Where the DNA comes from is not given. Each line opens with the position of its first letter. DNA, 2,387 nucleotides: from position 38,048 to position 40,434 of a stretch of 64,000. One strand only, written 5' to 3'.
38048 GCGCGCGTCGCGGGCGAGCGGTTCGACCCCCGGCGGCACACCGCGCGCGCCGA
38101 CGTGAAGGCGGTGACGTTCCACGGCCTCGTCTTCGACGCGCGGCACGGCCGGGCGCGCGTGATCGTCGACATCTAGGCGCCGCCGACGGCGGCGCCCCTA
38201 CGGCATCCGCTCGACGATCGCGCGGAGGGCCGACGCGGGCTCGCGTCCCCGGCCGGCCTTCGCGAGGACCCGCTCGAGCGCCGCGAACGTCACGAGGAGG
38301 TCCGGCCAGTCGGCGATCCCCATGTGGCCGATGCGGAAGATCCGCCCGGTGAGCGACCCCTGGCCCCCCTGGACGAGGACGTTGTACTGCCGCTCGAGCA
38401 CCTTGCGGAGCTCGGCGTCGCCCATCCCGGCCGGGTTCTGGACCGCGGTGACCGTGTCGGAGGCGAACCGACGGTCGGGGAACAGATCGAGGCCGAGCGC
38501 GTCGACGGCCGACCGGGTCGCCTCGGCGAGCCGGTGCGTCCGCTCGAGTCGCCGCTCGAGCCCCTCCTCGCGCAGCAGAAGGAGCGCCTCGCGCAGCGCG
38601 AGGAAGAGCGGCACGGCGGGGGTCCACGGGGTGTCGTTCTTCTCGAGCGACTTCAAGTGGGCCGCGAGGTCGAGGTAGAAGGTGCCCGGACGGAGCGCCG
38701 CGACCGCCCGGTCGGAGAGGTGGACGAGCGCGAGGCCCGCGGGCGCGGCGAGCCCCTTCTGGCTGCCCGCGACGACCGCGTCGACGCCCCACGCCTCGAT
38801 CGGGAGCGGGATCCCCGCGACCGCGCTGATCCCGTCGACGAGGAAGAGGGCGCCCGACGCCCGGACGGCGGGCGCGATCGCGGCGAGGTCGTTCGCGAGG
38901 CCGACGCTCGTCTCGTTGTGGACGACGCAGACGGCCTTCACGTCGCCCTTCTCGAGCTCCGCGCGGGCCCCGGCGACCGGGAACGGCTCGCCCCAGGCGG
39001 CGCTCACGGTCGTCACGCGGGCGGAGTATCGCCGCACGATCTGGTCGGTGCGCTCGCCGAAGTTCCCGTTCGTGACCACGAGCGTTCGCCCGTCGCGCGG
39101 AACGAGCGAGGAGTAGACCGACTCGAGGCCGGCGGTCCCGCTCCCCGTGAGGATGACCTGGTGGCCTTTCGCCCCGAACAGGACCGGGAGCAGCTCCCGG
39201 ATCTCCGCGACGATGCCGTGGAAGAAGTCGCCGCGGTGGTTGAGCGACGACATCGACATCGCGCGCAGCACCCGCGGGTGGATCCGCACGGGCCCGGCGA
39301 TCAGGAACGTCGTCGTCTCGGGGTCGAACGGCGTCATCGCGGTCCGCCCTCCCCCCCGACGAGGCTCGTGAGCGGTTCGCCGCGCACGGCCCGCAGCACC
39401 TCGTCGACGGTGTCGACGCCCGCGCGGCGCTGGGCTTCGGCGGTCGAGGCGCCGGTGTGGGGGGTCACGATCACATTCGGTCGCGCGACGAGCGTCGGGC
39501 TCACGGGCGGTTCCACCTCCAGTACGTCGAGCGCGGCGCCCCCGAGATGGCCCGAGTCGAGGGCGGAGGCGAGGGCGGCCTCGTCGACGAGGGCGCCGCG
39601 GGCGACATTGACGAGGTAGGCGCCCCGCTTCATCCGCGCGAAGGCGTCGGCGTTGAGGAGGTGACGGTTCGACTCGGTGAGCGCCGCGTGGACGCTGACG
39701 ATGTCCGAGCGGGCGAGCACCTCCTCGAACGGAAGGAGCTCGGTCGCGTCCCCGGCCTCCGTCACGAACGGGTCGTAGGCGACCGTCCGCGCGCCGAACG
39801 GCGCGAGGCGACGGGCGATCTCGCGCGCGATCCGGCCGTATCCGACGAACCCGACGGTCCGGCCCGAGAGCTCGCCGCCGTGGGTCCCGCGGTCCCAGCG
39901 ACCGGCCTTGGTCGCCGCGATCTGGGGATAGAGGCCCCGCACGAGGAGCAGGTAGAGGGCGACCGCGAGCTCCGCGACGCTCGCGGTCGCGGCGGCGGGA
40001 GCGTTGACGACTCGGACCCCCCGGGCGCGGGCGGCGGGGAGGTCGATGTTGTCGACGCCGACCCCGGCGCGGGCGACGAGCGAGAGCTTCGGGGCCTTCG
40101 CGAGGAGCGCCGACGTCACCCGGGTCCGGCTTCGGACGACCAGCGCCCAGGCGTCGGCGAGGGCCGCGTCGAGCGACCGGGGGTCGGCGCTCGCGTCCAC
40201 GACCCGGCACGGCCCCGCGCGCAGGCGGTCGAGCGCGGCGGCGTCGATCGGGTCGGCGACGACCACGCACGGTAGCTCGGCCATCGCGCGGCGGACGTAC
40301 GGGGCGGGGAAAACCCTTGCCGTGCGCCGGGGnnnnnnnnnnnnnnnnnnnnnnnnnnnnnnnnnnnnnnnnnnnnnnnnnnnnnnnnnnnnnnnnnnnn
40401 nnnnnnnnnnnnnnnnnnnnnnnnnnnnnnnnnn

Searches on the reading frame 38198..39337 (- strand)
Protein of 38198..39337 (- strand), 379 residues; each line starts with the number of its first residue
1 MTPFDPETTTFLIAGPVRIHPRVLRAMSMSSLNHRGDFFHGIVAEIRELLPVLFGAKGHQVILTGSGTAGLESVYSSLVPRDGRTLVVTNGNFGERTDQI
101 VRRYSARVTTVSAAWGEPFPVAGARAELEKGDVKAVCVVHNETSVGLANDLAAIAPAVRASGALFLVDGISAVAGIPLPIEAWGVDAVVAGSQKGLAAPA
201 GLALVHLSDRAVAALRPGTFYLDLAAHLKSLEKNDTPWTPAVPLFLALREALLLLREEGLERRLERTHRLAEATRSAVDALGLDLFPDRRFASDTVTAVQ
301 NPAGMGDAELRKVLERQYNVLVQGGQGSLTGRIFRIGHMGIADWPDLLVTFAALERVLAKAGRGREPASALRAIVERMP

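Call 24: search_protein_families(library=pfam, max_evalue=0.00001, proteins=[window:38198-39337:-])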
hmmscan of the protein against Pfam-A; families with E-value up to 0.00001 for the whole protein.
window:38198-39337:- (379 aa): 1 family
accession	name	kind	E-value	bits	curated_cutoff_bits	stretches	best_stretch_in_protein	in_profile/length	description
PF00266.25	Aminotran_5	-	8e-26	91.3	21.5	1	28-327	30-340/371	Aminotransferase class-V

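Call 33: search_protein_families(library=ncbifam, max_evalue=0.001, proteins=[window:38198-39337:-])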
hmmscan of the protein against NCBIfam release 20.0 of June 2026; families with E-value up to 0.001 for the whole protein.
window:38198-39337:- (379 aa): 14 families
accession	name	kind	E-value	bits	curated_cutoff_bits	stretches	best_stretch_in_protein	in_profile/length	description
NF045640.1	AspGlyoxATaseBhcA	equivalog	6.3e-71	239.4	650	1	11-361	7-367/395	L-aspartate--glyoxylate aminotransferase BhcA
NF046070.1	PyrdoxPyrvTramin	equivalog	1.7e-56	191.7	600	1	9-361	6-367/369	pyridoxamine--pyruvate transaminase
TIGR03301.1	PhnW-AepZ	equivalog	1.8e-55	188.8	360.8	1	12-356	3-353/355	2-aminoethylphosphonate aminotransferase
NF010006.0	PRK13479.1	equivalog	2.5e-37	128.9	296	1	10-359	7-362/369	2-aminoethylphosphonate--pyruvate transaminase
TIGR02326.1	transamin_PhnW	equivalog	1e-35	123.5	400.8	1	11-354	6-356/363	2-aminoethylphosphonate--pyruvate transaminase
TIGR01366.1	serC_3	equivalog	1e-10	41.4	401.65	1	25-269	20-268/361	phosphoserine transaminase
TIGR04343.1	egtE_PLP_lyase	equivalog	7.7e-08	31.5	400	1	50-218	63-226/370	ergothioneine biosynthesis PLP-dependent enzyme EgtE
TIGR01979.1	sufS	subfamily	3.3e-07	29.5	475.1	1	98-223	126-249/403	SufS family cysteine desulfurase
NF003764.0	PRK05355.1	equivalog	7.5e-06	25.1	253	1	26-260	33-257/357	3-phosphoserine/phosphohydroxythreonine transaminase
TIGR03402.1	FeS_nifS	equivalog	9.5e-06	24.6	530.75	1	30-207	31-210/379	cysteine desulfurase NifS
TIGR01364.1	serC_1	equivalog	1.1e-05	24.5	443.6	1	26-212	30-211/358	phosphoserine transaminase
TIGR01977.1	am_tr_V_EF2568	hypoth_equivalog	2.7e-05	23.4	377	1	42-321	45-330/376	cysteine desulfurase family protein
TIGR01976.1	am_tr_V_VC1184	hypoth_equivalog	0.00014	21.3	352.35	1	136-202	162-228/401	cysteine desulfurase-like protein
NF005758.0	PRK07582.1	equivalog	0.00097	18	440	0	58-210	70-214/372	cystathionine gamma-lyase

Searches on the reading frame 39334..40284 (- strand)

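Call 24: search_protein_families(library=pfam, max_evalue=0.00001, proteins=[window:39334-40284:-])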
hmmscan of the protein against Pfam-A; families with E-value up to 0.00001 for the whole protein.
window:39334-40284:- (316 aa): 2 families
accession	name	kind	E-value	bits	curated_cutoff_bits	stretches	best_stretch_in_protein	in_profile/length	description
PF02826.25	2-Hacid_dh_C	-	8.9e-56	188.5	25.1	1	109-278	2-178/178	D-isomer specific 2-hydroxyacid dehydrogenase, NAD binding domain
PF00389.36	2-Hacid_dh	-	1.9e-32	112.2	24.6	1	7-309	1-133/134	D-isomer specific 2-hydroxyacid dehydrogenase, catalytic domain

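Call 33: search_protein_families(library=ncbifam, max_evalue=0.001, proteins=[window:39334-40284:-])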
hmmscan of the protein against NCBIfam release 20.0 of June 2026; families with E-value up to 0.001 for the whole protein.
window:39334-40284:- (316 aa): 22 families
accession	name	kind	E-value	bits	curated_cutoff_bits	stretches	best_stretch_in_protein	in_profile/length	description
TIGR01327.1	PGDH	equivalog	3.1e-90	303.4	454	1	7-308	2-309/525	phosphoglycerate dehydrogenase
NF008759.0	PRK11790.1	equivalog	9.7e-63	212.2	404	1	12-294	19-311/410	phosphoglycerate dehydrogenase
NF005069.0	PRK06487.1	equivalog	4.3e-56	190.3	448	1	38-295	42-305/320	2-hydroxyacid dehydrogenase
NF009714.1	PRK13243.1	equivalog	1.4e-50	172.6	455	1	44-303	45-316/332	glyoxylate reductase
NF005750.0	PRK07574.1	equivalog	6.3e-47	160.5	329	1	55-298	103-354/386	NAD-dependent formate dehydrogenase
NF005387.0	PRK06932.1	equivalog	1.5e-43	148.9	492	1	47-282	46-292/314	2-hydroxyacid dehydrogenase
NF000492.1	vanH_gen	exception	2.4e-43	148.4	540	1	63-297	63-304/312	D-lactate dehydrogenase VanH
NF011938.0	PRK15409.1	equivalog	4.6e-41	140.9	492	1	38-303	39-312/324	glyoxylate/hydroxypyruvate reductase GhrB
NF006263.0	PRK08410.1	equivalog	1.4e-40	139.6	389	1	48-296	45-302/311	D-2-hydroxyacid dehydrogenase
NF001309.0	PRK00257.1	equivalog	1.2e-38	133.1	434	1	39-298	31-276/379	4-phosphoerythronate dehydrogenase PdxB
NF000112.1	vanH-Amyco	exception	1.2e-36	126.7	625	1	50-259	77-285/348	VanH-AOV family D-lactate dehydrogenase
NF000004.1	vanH-D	exception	1.9e-36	125.8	550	1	63-299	69-312/323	D-lactate dehydrogenase VanH-D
NF000371.1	vanH_Agroup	exception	8e-36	123.9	700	1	63-295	68-311/322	VanH-A/VanH-Pt family D-lactate dehydrogenase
NF006374.0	PRK08605.1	subfamily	1e-35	123.4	356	1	70-298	73-320/332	D-lactate dehydrogenase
NF000151.1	vanH-Ac1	exception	3.6e-34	118.6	750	1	66-258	102-291/351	D-lactate dehydrogenase VanH-Ac1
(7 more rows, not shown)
